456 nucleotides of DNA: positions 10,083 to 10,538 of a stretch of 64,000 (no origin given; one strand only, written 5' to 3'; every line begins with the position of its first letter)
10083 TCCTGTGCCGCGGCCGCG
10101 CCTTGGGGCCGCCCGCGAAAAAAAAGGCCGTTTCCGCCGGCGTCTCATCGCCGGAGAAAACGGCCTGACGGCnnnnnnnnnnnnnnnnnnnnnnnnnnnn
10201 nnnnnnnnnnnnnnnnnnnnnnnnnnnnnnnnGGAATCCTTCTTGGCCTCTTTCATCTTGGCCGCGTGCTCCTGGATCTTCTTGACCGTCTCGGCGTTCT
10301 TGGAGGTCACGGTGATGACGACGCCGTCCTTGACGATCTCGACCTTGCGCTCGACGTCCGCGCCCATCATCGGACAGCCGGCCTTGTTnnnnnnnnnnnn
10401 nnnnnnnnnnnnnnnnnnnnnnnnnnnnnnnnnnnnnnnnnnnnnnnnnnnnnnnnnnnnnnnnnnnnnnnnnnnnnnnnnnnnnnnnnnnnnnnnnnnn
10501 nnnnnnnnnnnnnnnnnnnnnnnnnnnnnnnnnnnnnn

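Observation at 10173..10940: Secreted protein with internally duplicated YHS domain plus methionine-rich tract, in a copper-export operon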

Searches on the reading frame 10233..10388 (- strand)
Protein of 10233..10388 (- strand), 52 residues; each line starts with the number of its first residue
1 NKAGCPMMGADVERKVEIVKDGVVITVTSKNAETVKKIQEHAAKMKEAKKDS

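Call 35: find_homologous_proteins(query=A2, max_evalue=0.01)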
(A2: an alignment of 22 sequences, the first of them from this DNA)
Query A2 (22 sequences) (52 aa, profile of the alignment): 24 proteins with E <= 0.01 among 72 candidates.
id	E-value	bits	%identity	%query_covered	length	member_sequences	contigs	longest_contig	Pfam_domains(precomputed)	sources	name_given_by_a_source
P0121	6.1e-25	105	67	87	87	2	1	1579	-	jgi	jgi:ABC-type branched-subunit amino acid transport system ATPase component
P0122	1.2e-24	104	84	96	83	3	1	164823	-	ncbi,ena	-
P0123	3.5e-23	99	81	81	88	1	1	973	-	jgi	jgi:TusA-related sulfurtransferase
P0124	5.0e-23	98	62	90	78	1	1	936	-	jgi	-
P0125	5.7e-21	92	69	87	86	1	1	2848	-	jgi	jgi:TusA-related sulfurtransferase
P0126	5.9e-21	92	74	81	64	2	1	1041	-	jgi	jgi:hypothetical protein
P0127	1.9e-18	84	58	83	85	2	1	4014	-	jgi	-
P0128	2.4e-18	83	60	83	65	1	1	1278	-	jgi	jgi:hypothetical protein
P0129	5.0e-18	82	66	79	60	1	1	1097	-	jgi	jgi:TusA-related sulfurtransferase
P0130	1.5e-17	81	76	73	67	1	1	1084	-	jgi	jgi:TusA-related sulfurtransferase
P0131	4.8e-17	79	67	85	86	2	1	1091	-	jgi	-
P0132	5.2e-16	76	67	58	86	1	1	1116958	-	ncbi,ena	-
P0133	6.0e-16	76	73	71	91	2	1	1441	-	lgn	-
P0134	6.6e-16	76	53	83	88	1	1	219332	-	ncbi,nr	ncbi:MAG: hypothetical protein M0C28_42245 [Candidatus Moduliflexus flocculans]|nr:hypothetical prot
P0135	3.2e-15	73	56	85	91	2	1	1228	-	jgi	jgi:hypothetical protein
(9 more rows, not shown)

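Call 36: search_solved_structures(query=A2, max_evalue=10, show_alignments=2)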
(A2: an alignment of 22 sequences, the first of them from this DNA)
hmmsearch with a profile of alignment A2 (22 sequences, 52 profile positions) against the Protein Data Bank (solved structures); distinct sequences matched with E-value up to 10: 11.
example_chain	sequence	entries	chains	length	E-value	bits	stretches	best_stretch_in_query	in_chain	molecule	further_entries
2jvz_A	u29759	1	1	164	0.24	14.5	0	30-42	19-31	Far upstream element-binding protein 2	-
3aco_A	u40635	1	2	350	0.28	14.3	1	29-48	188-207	Protein kinase C and casein kinase substrate in neurons protein 2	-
8skd_A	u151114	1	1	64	0.31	14.1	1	21-48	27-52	Miniprotein EEHEE_rd4_0871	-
3abh_A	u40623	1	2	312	0.31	14.1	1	29-48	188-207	Protein kinase C and casein kinase substrate in neurons protein 2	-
3lll_A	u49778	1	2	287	0.32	14.1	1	29-48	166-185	Protein kinase C and casein kinase substrate in neurons protein 2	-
5cwi_A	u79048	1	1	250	0.37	13.9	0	25-45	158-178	Designed helical repeat protein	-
1xo7_A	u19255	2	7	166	0.43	13.7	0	9-23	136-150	cyclophilin | PEPTIDYL-PROLYL CIS-TRANS ISOMERASE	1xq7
1q0d_A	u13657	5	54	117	0.55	13.3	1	31-44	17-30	Superoxide dismutase [Ni]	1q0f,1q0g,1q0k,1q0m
3haj_A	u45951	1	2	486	0.64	13.1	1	29-48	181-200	human PACSIN2 F-BAR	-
3q0k_A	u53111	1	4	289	1.3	12.2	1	29-48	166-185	Protein kinase C and casein kinase substrate in neurons protein 2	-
5ig9_A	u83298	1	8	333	1.6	11.8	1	26-38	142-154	ATP grasp ligase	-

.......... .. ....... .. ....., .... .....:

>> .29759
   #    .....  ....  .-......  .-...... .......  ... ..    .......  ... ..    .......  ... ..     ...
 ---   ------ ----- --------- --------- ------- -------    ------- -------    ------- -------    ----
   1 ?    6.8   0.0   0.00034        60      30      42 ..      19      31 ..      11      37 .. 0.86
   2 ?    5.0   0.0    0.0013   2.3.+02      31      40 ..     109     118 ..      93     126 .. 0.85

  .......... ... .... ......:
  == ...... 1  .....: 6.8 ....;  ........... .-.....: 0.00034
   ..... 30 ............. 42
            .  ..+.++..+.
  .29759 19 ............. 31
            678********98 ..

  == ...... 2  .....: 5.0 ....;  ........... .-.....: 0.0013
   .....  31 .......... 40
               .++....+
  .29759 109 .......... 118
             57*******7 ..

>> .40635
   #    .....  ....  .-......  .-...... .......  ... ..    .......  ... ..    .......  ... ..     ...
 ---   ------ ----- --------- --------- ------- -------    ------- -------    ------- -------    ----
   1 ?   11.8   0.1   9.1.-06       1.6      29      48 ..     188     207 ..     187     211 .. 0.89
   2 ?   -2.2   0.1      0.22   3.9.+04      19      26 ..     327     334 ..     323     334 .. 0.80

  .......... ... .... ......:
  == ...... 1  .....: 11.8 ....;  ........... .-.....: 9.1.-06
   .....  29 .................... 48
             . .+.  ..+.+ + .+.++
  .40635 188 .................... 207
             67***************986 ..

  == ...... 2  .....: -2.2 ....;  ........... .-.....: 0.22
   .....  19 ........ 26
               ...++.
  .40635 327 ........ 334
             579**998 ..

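Call 73: search_protein_representatives(alignment_id=A2)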
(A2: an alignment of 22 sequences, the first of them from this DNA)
Query: 22 sequences, 52 profile positions. Proteins with E-value up to 0.001 (for the whole library): 944; up to 1e-10: 317; up to 1e-30: 13. The best 150 are listed.
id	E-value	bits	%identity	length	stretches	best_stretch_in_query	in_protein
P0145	2.9e-45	168.0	-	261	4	4-50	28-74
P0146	2.2e-41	155.5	-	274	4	9-44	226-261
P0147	1.1e-37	143.7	-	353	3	2-47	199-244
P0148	1.3e-35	137.1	-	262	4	3-50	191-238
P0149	4.3e-35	135.4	-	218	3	6-47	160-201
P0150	5.9e-35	134.9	-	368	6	12-49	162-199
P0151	5.8e-34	131.8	-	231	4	10-41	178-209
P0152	4.2e-33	129.0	-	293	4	9-47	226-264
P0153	6.1e-33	128.5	-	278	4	4-44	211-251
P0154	1.0e-32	127.8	-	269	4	9-50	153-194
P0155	1.7e-32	127.1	-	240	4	6-48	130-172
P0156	4.1e-31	122.7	-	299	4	5-48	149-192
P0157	4.6e-31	122.5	-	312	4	7-48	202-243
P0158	2.3e-30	120.3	-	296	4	3-47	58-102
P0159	2.5e-30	120.1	-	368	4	14-48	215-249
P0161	5.3e-30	119.1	-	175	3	8-43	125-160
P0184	7.4e-23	96.2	-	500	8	12-52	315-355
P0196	5.4e-22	93.4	-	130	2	11-47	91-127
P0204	2.4e-21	91.4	-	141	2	3-47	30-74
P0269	2.1e-17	78.7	-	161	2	4-51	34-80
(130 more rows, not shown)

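Call 75: search_protein_families(library=pfam, proteins=[P0145, P0146, P0149, P0150, P0161, P0184, P0196, P0204, P0147], max_evalue=0.1)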
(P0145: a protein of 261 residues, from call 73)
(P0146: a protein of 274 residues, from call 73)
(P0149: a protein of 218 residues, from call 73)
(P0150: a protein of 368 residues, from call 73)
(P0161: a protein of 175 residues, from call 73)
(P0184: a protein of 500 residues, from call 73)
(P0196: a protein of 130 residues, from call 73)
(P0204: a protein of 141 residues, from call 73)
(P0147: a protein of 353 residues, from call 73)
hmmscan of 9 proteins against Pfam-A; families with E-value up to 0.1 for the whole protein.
P0145 (261 aa): 13 families
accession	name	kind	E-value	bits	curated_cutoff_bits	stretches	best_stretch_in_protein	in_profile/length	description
PF02120.21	Flg_hook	-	4.7e-07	30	29.8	0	42-67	33-58/85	Flagellar hook-length control protein FliK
PF00403.32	HMA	-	2.2e-05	25.2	24.8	0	33-69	23-59/62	Heavy-metal-associated domain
PF01206.22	TusA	-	0.00041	20.6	28.6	0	76-117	7-48/70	Sulfurtransferase TusA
PF00240.29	ubiquitin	-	0.00054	20.1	25.4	0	44-68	6-30/72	Ubiquitin family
PF20073.4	DUF6469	-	0.003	18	27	0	199-226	34-61/130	Domain of unknown function (DUF6469)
PF22471.2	Mcm2-like_OB_arc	-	0.0041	17.5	27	0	78-95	9-26/73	Mcm2-like, OB fold, archaea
PF13710.12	ACT_5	-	0.006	16.8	27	0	151-180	26-55/62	ACT domain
PF00717.28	Peptidase_S24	-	0.0072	16.5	23.3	0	85-115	56-85/116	Peptidase S24-like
PF22107.2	Pch2_N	-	0.012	16.7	27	0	191-239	23-70/91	Pch2 N-terminal domain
PF11094.13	UL11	-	0.012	15.9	21.4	0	137-171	7-36/39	Membrane-associated tegument protein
PF02391.22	MoaE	-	0.013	16.1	23.4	0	14-66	7-60/114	MoaE protein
PF04225.17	LysM_OapA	-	0.048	14.2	22.3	0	30-63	30-63/85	Opacity-associated protein A LysM-like domain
PF22290.1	DmmA-like_N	-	0.081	13.8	33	0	156-187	67-98/124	Dimethylamine monooxygenase subunit DmmA-like, N-terminal domain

P0146 (274 aa): 3 families
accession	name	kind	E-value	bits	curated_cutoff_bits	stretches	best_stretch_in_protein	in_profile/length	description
PF08381.16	BRX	-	1e-05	25.3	24.5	0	231-247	3-19/56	Transcription factor regulating root and shoot growth via Pin3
PF24638.1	KH_DEAH11_1st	-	0.034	14.8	27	0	73-103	28-59/65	DEAH11 eukaryotic type KH-domain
PF01206.22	TusA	-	0.035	14.4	28.6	0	230-263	18-51/70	Sulfurtransferase TusA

P0149 (218 aa): 4 families
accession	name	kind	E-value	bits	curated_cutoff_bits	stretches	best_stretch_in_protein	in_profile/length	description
PF01206.22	TusA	-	3.5e-06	27.2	28.6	0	100-131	20-51/70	Sulfurtransferase TusA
PF02120.21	Flg_hook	-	0.00017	21.8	29.8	0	175-199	36-60/85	Flagellar hook-length control protein FliK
PF12894.13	ANAPC4_WD40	-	0.00022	21.8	22.9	0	90-125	43-78/91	Anaphase-promoting complex subunit 4 WD40 domain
PF24102.1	FLAD1_M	-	0.029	14.6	27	0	176-200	45-69/78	FAD synthase, middle domain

P0150 (368 aa): 6 families
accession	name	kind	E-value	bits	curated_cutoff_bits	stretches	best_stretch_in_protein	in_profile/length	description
PF04566.18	RNA_pol_Rpb2_4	-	0.00038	20.9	28.7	0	266-310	4-48/62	RNA polymerase Rpb2, domain 4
PF06207.16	DUF1002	-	0.0033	17.5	26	0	66-142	127-206/220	Protein of unknown function (DUF1002)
PF04219.17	DUF413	-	0.021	15.2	25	0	256-296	28-68/90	Protein of unknown function, DUF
PF01206.22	TusA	-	0.023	15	28.6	0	161-195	16-50/70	Sulfurtransferase TusA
PF00669.25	Flagellin_N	-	0.041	14.4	26.6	0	61-135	14-84/139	Bacterial flagellin N-terminal helical region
PF13403.11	Hint_2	-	0.048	14.5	28.4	0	163-221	15-72/147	Hint domain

P0161 (175 aa): 7 families
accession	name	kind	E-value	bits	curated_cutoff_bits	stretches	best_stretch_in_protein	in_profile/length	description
PF02120.21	Flg_hook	-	0.002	18.3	29.8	0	127-159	25-57/85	Flagellar hook-length control protein FliK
PF08381.16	BRX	-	0.005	16.6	24.5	0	39-53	4-18/56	Transcription factor regulating root and shoot growth via Pin3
PF01206.22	TusA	-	0.021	15.1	28.6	0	130-160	18-48/70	Sulfurtransferase TusA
PF17830.6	STI1-HOP_DP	-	0.028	14.8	29.1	0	147-157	19-29/55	STI1/HOP, DP domain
PF14528.11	LAGLIDADG_3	-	0.041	14.6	22.5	0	134-167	18-50/82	LAGLIDADG-like domain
PF22359.2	Big-like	-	0.073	13.8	27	0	91-101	3-13/48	Bacterial Ig-like domain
PF22107.2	Pch2_N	-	0.082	14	27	0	126-157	27-58/91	Pch2 N-terminal domain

P0184 (500 aa): 3 families
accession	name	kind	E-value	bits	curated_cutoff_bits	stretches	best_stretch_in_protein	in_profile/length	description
PF12943.12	DUF3839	-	0.0015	18.5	22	0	383-430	44-90/242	Protein of unknown function (DUF3839)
PF14941.11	OAF_N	-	0.0099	16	27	0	170-217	72-119/150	Out at first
PF09664.16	DUF2399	-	0.047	13.9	23.4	0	159-181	17-39/152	Protein of unknown function C-terminus (DUF2399)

P0196 (130 aa): 1 family
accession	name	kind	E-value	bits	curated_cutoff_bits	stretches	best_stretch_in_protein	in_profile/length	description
PF01206.22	TusA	-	0.00018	21.8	28.6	0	41-78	16-53/70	Sulfurtransferase TusA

P0204 (141 aa): 10 families
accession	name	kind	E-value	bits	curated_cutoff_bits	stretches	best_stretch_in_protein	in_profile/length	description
PF01206.22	TusA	-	8.7e-06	25.9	28.6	1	31-69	9-47/70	Sulfurtransferase TusA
PF07464.16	ApoLp-III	-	1.4e-05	25.7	36.3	1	91-116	70-95/146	Apolipophorin-III precursor (apoLp-III)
PF02120.21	Flg_hook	-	0.00076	19.7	29.8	0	84-111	31-58/85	Flagellar hook-length control protein FliK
PF14601.11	TFX_C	-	0.011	16.2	27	0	50-85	39-74/83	DNA_binding protein, TFX, C-term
PF06766.16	Hydrophobin_2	-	0.04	14.3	24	0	32-78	1-47/65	Fungal hydrophobin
PF17830.6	STI1-HOP_DP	-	0.046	14.1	29.1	0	98-114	19-35/55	STI1/HOP, DP domain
PF21109.2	Stonustoxin_helical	-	0.051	14.2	27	0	53-74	20-41/96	Stonustoxin helical domain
PF05952.17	ComX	-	0.056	13.7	25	0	98-111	11-24/55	Bacillus competence pheromone ComX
PF07903.16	PaRep2a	-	0.064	13.6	25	0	65-95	76-105/122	PaRep2a protein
PF20140.4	DUF6530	-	0.09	13.1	23.7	0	85-118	108-141/159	Family of unknown function (DUF6530)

P0147 (353 aa): 10 families
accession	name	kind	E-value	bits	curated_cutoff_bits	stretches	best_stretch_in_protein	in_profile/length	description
PF04945.19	YHS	-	1.3e-13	51.1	30.3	1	46-87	5-45/47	YHS domain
PF02120.21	Flg_hook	-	6.5e-06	26.3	29.8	0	292-329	26-63/85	Flagellar hook-length control protein FliK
PF13883.13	CREG_beta-barrel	-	7.6e-05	23.2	27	0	200-255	52-106/167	CREG, beta-barrel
PF24461.1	DUF7576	-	0.00014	22.1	27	1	32-78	8-58/60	Family of unknown function (DUF7576)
PF08394.17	Arc_trans_TRASH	-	0.0023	18.4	27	1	43-80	2-37/43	Archaeal TRASH domain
PF06467.20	zf-FCS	-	0.0068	16.6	22.4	1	44-78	7-39/39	MYM-type Zinc finger with FCS sequence motif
PF24273.1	TRASH_HVO_1752_C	-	0.008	16.8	27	1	43-81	3-39/47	HVO_1752, C-terminal TRASH domain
PF04570.20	zf-FLZ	-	0.02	14.8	23.4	1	34-80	6-49/54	zinc-finger of the FCS-type, C2-C2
PF10851.13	DUF2652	-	0.037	14.5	22.1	0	129-177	14-62/118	Protein of unknown function (DUF2652)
PF22311.1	DUF6970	-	0.055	13.7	27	0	56-79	14-37/78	Domain of unknown function (DUF6970)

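Call 76: search_protein_families(library=ncbifam, proteins=[P0145, P0146, P0149, P0150, P0161, P0184, P0196, P0204], max_evalue=0.1)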
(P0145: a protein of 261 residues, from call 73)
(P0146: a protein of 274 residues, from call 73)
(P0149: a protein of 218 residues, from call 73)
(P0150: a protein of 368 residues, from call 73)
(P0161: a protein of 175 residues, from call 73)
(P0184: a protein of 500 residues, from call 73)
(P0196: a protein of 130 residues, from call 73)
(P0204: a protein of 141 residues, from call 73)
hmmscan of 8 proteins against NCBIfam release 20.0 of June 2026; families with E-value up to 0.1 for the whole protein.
P0145 (261 aa): 6 families
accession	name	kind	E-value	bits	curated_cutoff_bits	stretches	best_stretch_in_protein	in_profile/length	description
NF011585.0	PRK15009.1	equivalog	0.0032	17.2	234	0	149-188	38-78/191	GDP-mannose pyrophosphatase NudK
NF010999.0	PRK14425.1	equivalog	0.0093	16.1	106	0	147-187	33-73/94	acylphosphatase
NF001423.0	PRK00299.1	equivalog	0.041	13.7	78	0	75-110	15-50/82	sulfurtransferase TusA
NF008254.0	PRK11027.1-5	equivalog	0.059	13.2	221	0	151-180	60-89/148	hypothetical protein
NF011002.0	PRK14428.1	equivalog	0.068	13.2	120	0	147-185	35-73/97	acylphosphatase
NF003447.0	PRK04998.1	equivalog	0.078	13.3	86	0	43-69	55-81/88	DUF493 family protein YbeD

P0146 (274 aa): 1 family
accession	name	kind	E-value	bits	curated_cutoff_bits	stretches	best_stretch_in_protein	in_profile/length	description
NF002140.0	PRK00977.1-4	equivalog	0.0064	16.3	71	0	182-218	34-68/81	exodeoxyribonuclease VII small subunit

P0149 (218 aa): 6 families
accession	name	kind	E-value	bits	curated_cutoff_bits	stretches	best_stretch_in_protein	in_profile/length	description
NF043035.1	OxoTetrKin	equivalog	0.001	18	350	0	152-199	284-331/418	3-oxo-tetronate kinase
NF004453.0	PRK05786.1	equivalog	0.014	15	243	0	49-83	20-54/238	3-ketoacyl-(acyl-carrier-protein) reductase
TIGR02246.1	TIGR02246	subfamily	0.018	15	33.95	0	92-137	16-63/128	SgcJ/EcaC family oxidoreductase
NF008254.0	PRK11027.1-5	equivalog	0.023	14.5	221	0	101-129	61-89/148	hypothetical protein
NF011014.0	PRK14442.1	equivalog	0.03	14.8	98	0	98-128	33-63/91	acylphosphatase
NF045634.1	LeuMetRace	equivalog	0.081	11.6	800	0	158-199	32-73/432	leucine/methionine racemase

P0150 (368 aa): 3 families
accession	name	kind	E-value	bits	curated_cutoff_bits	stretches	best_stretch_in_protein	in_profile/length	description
NF008254.0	PRK11027.1-5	equivalog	0.00028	20.7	221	0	255-306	55-106/148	hypothetical protein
NF009449.0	PRK12807.1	subfamily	0.0063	16.1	347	1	61-129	16-79/287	flagellin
NF038092.1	T4SS_ComB10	equivalog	0.031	13.6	300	0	104-141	125-162/225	DNA type IV secretion system protein ComB10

P0161 (175 aa): 4 families
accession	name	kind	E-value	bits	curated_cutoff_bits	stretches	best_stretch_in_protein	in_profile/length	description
NF006850.0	PRK09358.1-6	equivalog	0.0015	17.4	419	0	81-99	259-278/334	adenosine deaminase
NF011005.0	PRK14431.1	equivalog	0.0057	16.8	108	0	128-162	29-63/89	acylphosphatase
NF045535.1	Sel_Asgard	equivalog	0.032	14.1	132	0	27-62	44-76/195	putative selenocysteine system protein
TIGR01430.1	aden_deam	equivalog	0.053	12.6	216.55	0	83-101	258-276/323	adenosine deaminase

P0184 (500 aa): 3 families
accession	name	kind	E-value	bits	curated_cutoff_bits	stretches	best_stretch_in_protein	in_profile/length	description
NF045535.1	Sel_Asgard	equivalog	4.2e-05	23.5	132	0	92-146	30-86/195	putative selenocysteine system protein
TIGR02647.1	DNA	hypoth_equivalog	0.00059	19.5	44.6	0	319-339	19-39/77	TIGR02647 family protein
NF002149.0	PRK00982.1-3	equivalog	0.039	13.9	106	0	66-93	41-68/78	acyl carrier protein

P0196 (130 aa): 1 family
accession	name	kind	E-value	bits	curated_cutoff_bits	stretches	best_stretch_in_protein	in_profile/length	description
NF033706.1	Ni_bind_SCO4226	equivalog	0.0022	18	125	1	17-76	12-72/82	SCO4226 family nickel-binding protein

P0204 (141 aa): 5 families
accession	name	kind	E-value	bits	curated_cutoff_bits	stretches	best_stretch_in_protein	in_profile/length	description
NF033894.1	Eex_IncN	subfamily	0.011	15.6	33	1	105-130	34-60/65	EexN family lipoprotein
NF001423.0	PRK00299.1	equivalog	0.025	14.4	78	0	31-77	18-64/82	sulfurtransferase TusA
NF047802.1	LIC11661_lipo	equivalog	0.032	14.2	150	0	41-78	17-56/144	LIC11661 family lipoprotein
NF004133.0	PRK05618.2-4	equivalog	0.035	13.6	197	0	82-130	154-202/210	50S ribosomal protein L25/general stress protein Ctc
NF045517.1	halo_surf_dom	domain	0.093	12.9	40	0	44-100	18-75/88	BGTF surface domain-containing protein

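Call 78: find_related_loci(query=A2, collection=metagenome_contigs, flank=5000)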
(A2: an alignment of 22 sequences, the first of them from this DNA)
Query A2 (52 aa) in metagenome_contigs; peptide patterns used: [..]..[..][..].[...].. (x = any residue, [..] = any of these).
230 stretches matched a pattern; 112 encode a relative of the query (tblastn E <= 1e-3); the best 80 are kept; 80 distinct loci.
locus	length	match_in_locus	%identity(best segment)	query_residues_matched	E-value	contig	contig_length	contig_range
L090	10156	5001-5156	75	1-52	6e-21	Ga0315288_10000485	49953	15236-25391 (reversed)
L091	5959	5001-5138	80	4-49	1e-20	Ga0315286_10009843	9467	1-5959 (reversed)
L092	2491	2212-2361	76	1-50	2e-20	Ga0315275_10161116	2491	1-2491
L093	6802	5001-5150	76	1-50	4e-20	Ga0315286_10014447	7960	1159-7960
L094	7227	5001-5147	73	1-49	7e-20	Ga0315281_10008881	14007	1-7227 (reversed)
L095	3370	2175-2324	72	1-50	9e-20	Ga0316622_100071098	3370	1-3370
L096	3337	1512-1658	73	1-49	1e-19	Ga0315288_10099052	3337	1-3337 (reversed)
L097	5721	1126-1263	78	5-50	1e-19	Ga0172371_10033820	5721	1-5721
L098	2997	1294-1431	78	5-50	1e-19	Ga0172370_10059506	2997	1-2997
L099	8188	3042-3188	71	1-49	2e-19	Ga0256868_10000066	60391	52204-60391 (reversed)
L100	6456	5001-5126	83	5-46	4e-19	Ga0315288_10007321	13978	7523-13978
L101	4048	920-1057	74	4-49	6e-19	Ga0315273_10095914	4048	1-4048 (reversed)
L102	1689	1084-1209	83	5-46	6e-19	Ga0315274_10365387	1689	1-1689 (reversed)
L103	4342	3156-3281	83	5-46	4e-19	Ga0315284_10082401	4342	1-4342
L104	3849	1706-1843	72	5-50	7e-19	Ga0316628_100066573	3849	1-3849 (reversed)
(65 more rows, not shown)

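Call 83: find_homologous_proteins(query=P0145, max_evalue=0.001)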
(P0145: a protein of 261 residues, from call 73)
Query P0145 (261 aa): 20 proteins with E <= 0.001 among 1532 candidates.
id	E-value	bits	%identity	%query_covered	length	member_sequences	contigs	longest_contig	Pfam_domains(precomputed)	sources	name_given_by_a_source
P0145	3.9e-160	549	100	100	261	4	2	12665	PF02120.22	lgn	-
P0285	5.0e-127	441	82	100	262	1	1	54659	-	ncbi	-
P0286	6.3e-117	408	84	51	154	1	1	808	-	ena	-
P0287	1.0e-116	407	79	100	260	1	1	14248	-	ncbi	-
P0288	2.7e-70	255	87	54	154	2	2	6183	-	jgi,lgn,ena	jgi:hypothetical protein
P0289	5.4e-69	251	57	99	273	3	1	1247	PF00403.33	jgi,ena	-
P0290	8.6e-37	145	43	60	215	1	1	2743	PF02120.22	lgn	-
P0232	7.9e-30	123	57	46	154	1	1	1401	-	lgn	-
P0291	1.2e-22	99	39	62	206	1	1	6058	-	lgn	-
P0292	2.0e-22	98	47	54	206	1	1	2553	PF01206.23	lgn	-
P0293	1.1e-20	93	40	69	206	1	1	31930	PF01206.23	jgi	jgi:TusA-related sulfurtransferase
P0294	4.5e-17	81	43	51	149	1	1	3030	-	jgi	jgi:hypothetical protein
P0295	5.8e-17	80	46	52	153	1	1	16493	-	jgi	jgi:hypothetical protein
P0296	4.7e-15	74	46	41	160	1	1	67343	-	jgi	jgi:hypothetical protein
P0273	7.7e-15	73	33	62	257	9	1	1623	PF02120.22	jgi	jgi:hypothetical protein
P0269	2.4e-13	69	45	44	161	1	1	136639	-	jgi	-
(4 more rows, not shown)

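Call 84: find_encoding_contigs(protein=P0285, flank=6000, max_places=1)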
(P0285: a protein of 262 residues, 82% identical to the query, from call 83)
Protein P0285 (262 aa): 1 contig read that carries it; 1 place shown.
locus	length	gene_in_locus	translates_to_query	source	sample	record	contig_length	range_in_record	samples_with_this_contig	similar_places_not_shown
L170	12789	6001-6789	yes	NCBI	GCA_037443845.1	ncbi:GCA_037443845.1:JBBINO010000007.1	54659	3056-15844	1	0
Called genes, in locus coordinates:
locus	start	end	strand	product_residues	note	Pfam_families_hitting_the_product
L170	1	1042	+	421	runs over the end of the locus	PF02308:MgtC, PF13194:DUF4010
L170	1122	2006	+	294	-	PF01545:Cation_efflux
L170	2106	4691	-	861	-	PF22113:Mtrc-MtrF_II-IV_dom (faint), PF14522:Cytochrome_C7 (faint), PF17803:Cadherin_4 (weak), PF17892:Cadherin_5, PF17963:Big_9, PF00801:PKD (weak), PF18911:PKD_4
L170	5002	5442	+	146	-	-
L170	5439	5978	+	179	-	PF13801:Metal_resist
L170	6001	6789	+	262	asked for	-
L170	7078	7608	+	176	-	PF04542:Sigma70_r2, PF22233:PhyR_sigma-like (faint), PF08281:Sigma70_r4_2, PF04545:Sigma70_r4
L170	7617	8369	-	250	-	PF00149:Metallophos, PF12850:Metallophos_2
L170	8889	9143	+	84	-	PF00578:AhpC-TSA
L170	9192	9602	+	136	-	PF00578:AhpC-TSA, PF08534:Redoxin (weak), PF10417:1-cysPrx_C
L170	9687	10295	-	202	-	PF01292:Ni_hydr_CYTB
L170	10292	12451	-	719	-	PF14522:Cytochrome_C7 (faint)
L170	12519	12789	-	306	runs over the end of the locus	PF01297:ZnuA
